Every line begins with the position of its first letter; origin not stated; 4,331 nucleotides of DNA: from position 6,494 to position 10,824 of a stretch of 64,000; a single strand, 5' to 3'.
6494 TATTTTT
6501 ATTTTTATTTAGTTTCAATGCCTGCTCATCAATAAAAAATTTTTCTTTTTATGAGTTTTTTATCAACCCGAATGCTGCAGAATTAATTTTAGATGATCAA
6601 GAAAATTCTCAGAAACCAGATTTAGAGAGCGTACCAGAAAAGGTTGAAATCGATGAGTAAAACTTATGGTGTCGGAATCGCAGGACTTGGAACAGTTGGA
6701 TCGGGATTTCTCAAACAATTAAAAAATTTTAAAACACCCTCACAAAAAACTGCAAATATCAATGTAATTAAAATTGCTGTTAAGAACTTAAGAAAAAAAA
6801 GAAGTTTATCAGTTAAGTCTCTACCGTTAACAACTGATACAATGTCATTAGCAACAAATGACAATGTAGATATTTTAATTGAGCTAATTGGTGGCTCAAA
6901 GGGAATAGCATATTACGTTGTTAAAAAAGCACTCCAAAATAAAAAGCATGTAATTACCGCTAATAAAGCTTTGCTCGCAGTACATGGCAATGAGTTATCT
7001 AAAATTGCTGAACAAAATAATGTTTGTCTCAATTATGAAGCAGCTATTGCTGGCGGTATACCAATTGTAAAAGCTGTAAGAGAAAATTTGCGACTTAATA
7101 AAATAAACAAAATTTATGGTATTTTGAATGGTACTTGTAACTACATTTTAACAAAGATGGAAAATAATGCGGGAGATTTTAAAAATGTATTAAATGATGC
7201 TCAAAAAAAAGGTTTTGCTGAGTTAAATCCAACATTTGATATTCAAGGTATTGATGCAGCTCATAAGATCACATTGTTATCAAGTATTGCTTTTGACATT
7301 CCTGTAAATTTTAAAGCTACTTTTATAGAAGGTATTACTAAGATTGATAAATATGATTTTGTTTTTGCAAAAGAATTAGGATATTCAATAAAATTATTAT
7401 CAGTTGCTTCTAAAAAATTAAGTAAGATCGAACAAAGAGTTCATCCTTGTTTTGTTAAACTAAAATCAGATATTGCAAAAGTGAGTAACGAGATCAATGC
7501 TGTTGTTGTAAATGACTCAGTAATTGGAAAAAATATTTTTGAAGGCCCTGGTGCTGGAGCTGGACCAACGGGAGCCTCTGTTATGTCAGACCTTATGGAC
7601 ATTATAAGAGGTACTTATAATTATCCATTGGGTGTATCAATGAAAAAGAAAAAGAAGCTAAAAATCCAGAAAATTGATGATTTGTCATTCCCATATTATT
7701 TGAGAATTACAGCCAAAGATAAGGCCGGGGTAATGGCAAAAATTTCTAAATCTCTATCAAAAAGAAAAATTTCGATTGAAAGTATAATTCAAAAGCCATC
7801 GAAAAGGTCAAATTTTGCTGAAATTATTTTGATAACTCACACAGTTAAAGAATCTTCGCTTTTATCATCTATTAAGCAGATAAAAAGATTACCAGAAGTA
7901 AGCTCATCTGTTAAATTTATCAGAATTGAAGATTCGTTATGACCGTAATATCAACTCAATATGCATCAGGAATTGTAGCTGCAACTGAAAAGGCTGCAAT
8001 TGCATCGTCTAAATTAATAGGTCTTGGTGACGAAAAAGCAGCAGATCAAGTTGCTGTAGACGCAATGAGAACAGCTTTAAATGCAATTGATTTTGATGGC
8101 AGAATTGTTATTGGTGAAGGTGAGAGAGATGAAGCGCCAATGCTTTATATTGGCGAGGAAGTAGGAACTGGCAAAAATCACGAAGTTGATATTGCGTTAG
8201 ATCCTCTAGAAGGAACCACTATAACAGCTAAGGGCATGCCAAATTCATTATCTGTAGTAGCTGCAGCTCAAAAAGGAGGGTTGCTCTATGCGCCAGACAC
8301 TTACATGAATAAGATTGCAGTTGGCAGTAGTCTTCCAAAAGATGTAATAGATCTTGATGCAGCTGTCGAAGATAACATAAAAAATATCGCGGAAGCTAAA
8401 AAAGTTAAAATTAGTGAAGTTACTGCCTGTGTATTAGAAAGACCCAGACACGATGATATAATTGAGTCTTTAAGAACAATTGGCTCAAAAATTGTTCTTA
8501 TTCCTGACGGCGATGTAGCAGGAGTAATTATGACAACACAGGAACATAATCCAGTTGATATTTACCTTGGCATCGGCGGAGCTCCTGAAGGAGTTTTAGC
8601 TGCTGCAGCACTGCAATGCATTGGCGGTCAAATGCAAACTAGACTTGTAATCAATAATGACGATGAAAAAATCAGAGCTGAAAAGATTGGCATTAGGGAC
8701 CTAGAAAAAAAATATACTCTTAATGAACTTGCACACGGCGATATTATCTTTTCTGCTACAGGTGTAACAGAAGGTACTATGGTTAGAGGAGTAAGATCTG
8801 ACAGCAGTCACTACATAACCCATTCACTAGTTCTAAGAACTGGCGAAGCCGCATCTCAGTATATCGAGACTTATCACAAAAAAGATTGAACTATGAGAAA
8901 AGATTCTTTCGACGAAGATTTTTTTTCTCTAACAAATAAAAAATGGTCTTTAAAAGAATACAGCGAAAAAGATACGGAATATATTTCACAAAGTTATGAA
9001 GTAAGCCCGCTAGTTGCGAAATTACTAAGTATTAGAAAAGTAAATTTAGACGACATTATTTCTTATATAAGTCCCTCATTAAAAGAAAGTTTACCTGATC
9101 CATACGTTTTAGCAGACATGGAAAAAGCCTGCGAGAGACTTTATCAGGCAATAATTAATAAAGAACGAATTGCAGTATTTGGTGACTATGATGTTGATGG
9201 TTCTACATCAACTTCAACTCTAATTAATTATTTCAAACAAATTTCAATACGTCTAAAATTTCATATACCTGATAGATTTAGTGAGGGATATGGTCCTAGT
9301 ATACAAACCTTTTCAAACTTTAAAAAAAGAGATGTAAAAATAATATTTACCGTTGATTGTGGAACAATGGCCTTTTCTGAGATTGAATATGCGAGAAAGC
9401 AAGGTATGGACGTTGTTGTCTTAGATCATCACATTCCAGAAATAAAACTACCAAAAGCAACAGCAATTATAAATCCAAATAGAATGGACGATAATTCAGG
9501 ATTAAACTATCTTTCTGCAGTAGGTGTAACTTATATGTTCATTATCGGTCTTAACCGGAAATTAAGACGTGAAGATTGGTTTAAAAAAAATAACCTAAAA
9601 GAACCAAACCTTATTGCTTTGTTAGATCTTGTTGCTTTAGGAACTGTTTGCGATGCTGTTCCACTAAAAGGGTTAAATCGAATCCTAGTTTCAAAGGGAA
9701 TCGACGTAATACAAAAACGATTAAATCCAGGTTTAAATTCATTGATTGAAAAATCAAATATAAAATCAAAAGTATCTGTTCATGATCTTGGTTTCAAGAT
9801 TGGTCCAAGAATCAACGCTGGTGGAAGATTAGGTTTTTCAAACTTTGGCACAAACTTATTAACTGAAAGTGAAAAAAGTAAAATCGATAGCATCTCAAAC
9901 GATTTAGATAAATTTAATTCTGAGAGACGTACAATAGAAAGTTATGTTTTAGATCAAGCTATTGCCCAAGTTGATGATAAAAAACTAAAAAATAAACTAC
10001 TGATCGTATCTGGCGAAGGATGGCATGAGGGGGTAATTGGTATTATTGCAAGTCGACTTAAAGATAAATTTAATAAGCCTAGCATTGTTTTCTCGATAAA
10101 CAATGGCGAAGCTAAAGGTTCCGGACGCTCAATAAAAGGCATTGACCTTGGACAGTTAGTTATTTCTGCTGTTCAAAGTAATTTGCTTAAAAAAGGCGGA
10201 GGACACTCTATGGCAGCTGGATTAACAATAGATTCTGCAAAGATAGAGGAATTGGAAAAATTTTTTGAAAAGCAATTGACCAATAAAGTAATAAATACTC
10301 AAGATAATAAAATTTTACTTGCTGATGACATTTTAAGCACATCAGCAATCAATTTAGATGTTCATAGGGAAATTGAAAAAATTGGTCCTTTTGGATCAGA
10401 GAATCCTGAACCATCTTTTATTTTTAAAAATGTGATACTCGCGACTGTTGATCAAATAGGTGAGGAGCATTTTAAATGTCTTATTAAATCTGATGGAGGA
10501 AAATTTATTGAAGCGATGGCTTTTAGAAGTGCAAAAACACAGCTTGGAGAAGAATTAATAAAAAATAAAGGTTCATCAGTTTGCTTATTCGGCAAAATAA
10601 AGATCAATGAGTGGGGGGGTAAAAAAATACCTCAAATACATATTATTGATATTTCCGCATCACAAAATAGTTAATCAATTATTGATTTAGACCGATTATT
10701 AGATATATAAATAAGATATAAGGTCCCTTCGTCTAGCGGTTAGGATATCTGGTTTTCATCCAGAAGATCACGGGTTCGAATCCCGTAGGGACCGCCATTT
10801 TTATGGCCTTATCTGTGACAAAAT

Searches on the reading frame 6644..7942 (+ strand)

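Call 52: search_protein_families(library=pfam, proteins=[window:6644-7942:+], max_evalue=0.00001)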
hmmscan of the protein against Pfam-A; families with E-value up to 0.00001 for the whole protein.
window:6644-7942:+ (432 aa): 5 families
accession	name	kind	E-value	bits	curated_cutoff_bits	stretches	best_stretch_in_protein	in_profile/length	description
PF00742.24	Homoserine_dh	-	2.7e-54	184.1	22.9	1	140-318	1-173/173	Homoserine dehydrogenase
PF03447.22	NAD_binding_3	-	6.9e-18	65.9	24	1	14-131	1-115/116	Homoserine dehydrogenase, NAD binding domain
PF01842.31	ACT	-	6.7e-12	45.4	27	1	351-417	1-65/66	ACT domain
PF13291.12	ACT_4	-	2.1e-08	35.1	27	1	348-420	4-76/80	ACT domain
PF22629.2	ACT_AHAS_ss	-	6.8e-08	33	27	1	353-419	1-65/67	AHAS small subunit-like ACT domain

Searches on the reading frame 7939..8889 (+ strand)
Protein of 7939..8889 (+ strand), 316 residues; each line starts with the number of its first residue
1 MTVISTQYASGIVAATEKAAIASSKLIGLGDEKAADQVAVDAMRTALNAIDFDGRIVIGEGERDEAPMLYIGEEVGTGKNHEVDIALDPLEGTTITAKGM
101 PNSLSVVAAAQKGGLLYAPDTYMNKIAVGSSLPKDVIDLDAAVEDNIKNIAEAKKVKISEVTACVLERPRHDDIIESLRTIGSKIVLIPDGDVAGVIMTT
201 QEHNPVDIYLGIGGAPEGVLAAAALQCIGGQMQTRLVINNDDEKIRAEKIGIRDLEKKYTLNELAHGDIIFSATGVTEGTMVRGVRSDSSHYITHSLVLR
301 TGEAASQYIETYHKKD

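Call 52: search_protein_families(library=pfam, proteins=[window:7939-8889:+], max_evalue=0.00001)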
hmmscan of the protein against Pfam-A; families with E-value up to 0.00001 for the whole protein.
window:7939-8889:+ (316 aa): 1 family
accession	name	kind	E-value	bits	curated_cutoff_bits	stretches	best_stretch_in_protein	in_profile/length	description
PF03320.18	FBPase_glpX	-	7.4e-127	422.9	27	1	8-313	3-307/307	Bacterial fructose-1,6-bisphosphatase, glpX-encoded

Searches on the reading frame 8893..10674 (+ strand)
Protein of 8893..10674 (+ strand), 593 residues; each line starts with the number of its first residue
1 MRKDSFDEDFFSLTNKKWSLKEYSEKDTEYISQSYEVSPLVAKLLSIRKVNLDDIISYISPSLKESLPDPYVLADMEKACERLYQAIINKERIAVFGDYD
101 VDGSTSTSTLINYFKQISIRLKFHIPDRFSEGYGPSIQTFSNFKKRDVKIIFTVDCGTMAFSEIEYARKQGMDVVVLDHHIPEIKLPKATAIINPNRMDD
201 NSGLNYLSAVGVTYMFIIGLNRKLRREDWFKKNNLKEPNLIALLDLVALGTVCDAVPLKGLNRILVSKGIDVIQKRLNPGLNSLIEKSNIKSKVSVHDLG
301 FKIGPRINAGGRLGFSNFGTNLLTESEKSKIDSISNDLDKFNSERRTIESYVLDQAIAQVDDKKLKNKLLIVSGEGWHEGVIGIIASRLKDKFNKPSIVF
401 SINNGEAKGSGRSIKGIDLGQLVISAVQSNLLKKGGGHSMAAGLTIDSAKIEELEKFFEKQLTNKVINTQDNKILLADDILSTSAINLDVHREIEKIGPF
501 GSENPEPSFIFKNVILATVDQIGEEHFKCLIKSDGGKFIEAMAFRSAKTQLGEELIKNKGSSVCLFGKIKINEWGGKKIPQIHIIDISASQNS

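Call 52: search_protein_families(library=pfam, proteins=[window:8893-10674:+], max_evalue=0.00001)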
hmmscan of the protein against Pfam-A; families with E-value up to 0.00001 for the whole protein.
window:8893-10674:+ (593 aa): 3 families
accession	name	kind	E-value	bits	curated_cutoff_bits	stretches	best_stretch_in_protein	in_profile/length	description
PF01368.27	DHH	-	5.7e-23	82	28.1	1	92-251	1-125/125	DHH family, N-terminal domain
PF17768.7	RecJ_OB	-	2.9e-21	76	27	1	478-586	2-107/107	RecJ OB domain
PF02272.25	DHHA1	-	1.6e-19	70.7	25.9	1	368-462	3-100/102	DHHA1 domain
